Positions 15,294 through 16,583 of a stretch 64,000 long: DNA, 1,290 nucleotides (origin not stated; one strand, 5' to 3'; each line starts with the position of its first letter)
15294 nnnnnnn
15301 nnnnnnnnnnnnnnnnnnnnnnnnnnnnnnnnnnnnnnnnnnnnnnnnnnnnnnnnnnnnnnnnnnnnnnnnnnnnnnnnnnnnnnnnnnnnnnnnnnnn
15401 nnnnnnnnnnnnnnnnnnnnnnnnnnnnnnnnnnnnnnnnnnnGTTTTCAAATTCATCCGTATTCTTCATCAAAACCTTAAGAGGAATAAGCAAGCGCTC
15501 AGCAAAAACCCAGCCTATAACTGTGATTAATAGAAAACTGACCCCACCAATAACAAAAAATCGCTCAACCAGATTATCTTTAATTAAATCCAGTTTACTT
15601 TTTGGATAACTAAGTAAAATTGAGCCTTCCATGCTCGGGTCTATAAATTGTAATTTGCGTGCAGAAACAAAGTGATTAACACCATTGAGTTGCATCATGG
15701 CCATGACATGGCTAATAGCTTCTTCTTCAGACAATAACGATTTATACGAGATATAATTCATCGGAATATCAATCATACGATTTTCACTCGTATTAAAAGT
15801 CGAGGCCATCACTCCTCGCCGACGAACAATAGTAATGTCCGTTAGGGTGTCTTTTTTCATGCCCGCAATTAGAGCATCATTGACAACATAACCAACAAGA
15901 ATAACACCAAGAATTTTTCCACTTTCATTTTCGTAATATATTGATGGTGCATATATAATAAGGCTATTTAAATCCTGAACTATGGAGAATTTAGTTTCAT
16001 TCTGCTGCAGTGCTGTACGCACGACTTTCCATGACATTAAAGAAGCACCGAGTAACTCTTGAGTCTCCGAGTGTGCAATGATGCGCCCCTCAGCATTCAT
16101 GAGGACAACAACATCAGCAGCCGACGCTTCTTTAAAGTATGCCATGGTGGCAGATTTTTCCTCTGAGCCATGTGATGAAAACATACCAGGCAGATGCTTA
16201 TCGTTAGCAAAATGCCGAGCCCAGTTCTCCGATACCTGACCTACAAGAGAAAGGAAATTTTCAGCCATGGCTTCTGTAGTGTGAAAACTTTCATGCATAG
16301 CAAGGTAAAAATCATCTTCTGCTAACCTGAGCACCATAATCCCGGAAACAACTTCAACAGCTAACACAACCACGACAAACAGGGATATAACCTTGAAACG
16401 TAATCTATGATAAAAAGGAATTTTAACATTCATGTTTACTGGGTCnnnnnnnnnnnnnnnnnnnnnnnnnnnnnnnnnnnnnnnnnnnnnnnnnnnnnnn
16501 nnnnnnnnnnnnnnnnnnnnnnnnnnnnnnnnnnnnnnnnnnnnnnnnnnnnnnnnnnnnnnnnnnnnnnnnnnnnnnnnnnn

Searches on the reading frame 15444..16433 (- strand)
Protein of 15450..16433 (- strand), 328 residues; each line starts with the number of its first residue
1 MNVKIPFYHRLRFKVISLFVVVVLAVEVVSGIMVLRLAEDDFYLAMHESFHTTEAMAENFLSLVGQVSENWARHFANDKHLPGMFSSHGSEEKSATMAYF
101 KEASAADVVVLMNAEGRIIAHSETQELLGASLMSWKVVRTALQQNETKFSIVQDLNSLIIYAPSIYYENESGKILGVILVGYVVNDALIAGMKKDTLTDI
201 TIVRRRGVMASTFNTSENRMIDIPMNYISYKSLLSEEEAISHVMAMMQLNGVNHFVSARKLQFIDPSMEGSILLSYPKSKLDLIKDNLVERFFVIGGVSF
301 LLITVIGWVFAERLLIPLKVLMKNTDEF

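Call 23: find_homologous_proteins(query=window:15450-16433:-)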
Query seq(328 aa) (328 aa): 2 proteins with E <= 0.001 among 5793 candidates.
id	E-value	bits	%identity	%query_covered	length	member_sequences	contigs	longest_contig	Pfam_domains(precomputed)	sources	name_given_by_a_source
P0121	3.4e-77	278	46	91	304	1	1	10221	-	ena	-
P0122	3.8e-58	216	50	61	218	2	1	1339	PF17203.11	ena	-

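Call 35: search_protein_representatives(protein=window:15450-16433:-)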
Query: 328 residues. Proteins with E-value up to 0.001 (for the whole library): 117; up to 1e-10: 88; up to 1e-30: 56. The best 117 are listed.
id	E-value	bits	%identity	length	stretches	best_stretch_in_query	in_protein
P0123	4.8e-206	699.4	100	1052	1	1-328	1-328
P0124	3.6e-94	332.2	48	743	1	1-326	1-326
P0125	1.9e-90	320.0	50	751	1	19-325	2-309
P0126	4.1e-83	295.9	48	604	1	18-326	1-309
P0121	1.1e-77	278.1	47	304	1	4-299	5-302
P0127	7.2e-70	252.4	42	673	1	3-326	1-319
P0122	1.2e-58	215.5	50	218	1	19-218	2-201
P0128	1.3e-58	215.4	37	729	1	4-325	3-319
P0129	2.0e-58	214.9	36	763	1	3-322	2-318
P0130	3.0e-56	207.7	38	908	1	4-327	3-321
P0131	3.0e-55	204.4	33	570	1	3-321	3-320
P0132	9.7e-55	202.7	37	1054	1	3-326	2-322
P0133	2.5e-54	201.4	37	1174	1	4-322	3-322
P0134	4.2e-52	194.1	33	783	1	4-322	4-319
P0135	4.4e-52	194.0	35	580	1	36-323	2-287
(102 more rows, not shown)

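Call 40: search_protein_families(library=pfam, alignment_id=A3, max_evalue=0.00001)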
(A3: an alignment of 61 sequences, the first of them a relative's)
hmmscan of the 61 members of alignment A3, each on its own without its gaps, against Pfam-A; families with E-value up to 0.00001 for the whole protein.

A. member 1, P0123 (1052 aa): 4 families
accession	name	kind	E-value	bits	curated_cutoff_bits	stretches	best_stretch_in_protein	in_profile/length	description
PF00072.30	Response_reg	-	5.1e-39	133.3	30.2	2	788-900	1-108/111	Response regulator receiver domain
PF02518.31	HATPase_c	-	1.5e-32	112.8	26.4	1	509-623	1-109/111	Histidine kinase-, DNA gyrase B-, and HSP90-like ATPase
PF00512.31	HisKA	-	2.7e-18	66.2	26.9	1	397-462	1-66/66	His Kinase A (phospho-acceptor) domain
PF01627.28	Hpt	-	5.5e-11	43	24.6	1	966-1044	3-81/84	Hpt domain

B. families by the number of members that match (of 61 scanned): 22 families
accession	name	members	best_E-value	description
PF02518.31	HATPase_c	39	1.5e-32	Histidine kinase-, DNA gyrase B-, and HSP90-like ATPase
PF00672.30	HAMP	39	1.5e-14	HAMP domain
PF00512.31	HisKA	38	3.5e-23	His Kinase A (phospho-acceptor) domain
PF14827.12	dCache_3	25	1.3e-15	Double sensory domain of two-component sensor kinase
PF00072.30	Response_reg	19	4.3e-60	Response regulator receiver domain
PF08447.18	PAS_3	18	8e-19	PAS fold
PF00990.26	GGDEF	16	1.1e-54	Diguanylate cyclase, GGDEF domain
PF13426.13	PAS_9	13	1.4e-19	PAS domain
PF00989.32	PAS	12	2.2e-18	PAS fold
PF08448.16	PAS_4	10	4.2e-28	PAS fold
PF05228.19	CHASE4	7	4.5e-08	CHASE4 domain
PF13188.13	PAS_8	6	2.1e-10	PAS domain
PF01627.28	Hpt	5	5.5e-11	Hpt domain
PF00563.25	EAL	4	1.5e-79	EAL domain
PF13596.12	PAS_10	2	3.5e-09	PAS domain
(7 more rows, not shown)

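Call 55: find_homologous_proteins(query=A4, max_evalue=0.00001)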
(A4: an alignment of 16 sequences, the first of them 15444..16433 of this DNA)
Query A4 (16 sequences) (330 aa, profile of the alignment): 2 proteins with E <= 0.00001 among 8000 candidates.
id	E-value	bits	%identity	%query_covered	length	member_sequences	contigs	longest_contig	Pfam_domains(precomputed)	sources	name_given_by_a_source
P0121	3.1e-88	314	46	90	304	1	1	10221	-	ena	-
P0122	7.9e-58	214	50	61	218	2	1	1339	PF17203.11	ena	-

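Call 56: search_solved_structures(query=A4, max_evalue=10)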
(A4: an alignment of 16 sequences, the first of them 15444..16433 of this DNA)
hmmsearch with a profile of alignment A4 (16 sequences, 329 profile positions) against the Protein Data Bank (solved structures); distinct sequences matched with E-value up to 10: 8.
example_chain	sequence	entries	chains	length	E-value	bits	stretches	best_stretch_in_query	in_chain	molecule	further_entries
2j80_A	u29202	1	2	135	0.0004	22.7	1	56-184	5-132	SENSOR KINASE CITA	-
2v9a_A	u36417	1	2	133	0.0005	22.4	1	57-184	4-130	SENSOR KINASE CITA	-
1p0z_A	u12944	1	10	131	0.0012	21.2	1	63-184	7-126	Sensor kinase citA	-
9mrh_A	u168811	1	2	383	0.0055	19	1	54-185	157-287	Fluorescence lifetime-readout citrate sensor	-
6lnp_B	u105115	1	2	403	0.05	15.9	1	49-184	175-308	Fusion protein of Green fluorescent protein and Sensor histidine kinase CitA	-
8biy_A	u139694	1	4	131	0.14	14.4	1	62-136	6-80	Histidine kinase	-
8bgb_AAA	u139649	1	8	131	0.33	13.2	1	62-135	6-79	Histidine kinase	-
6hjm_A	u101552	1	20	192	0.75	12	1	73-127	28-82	MglB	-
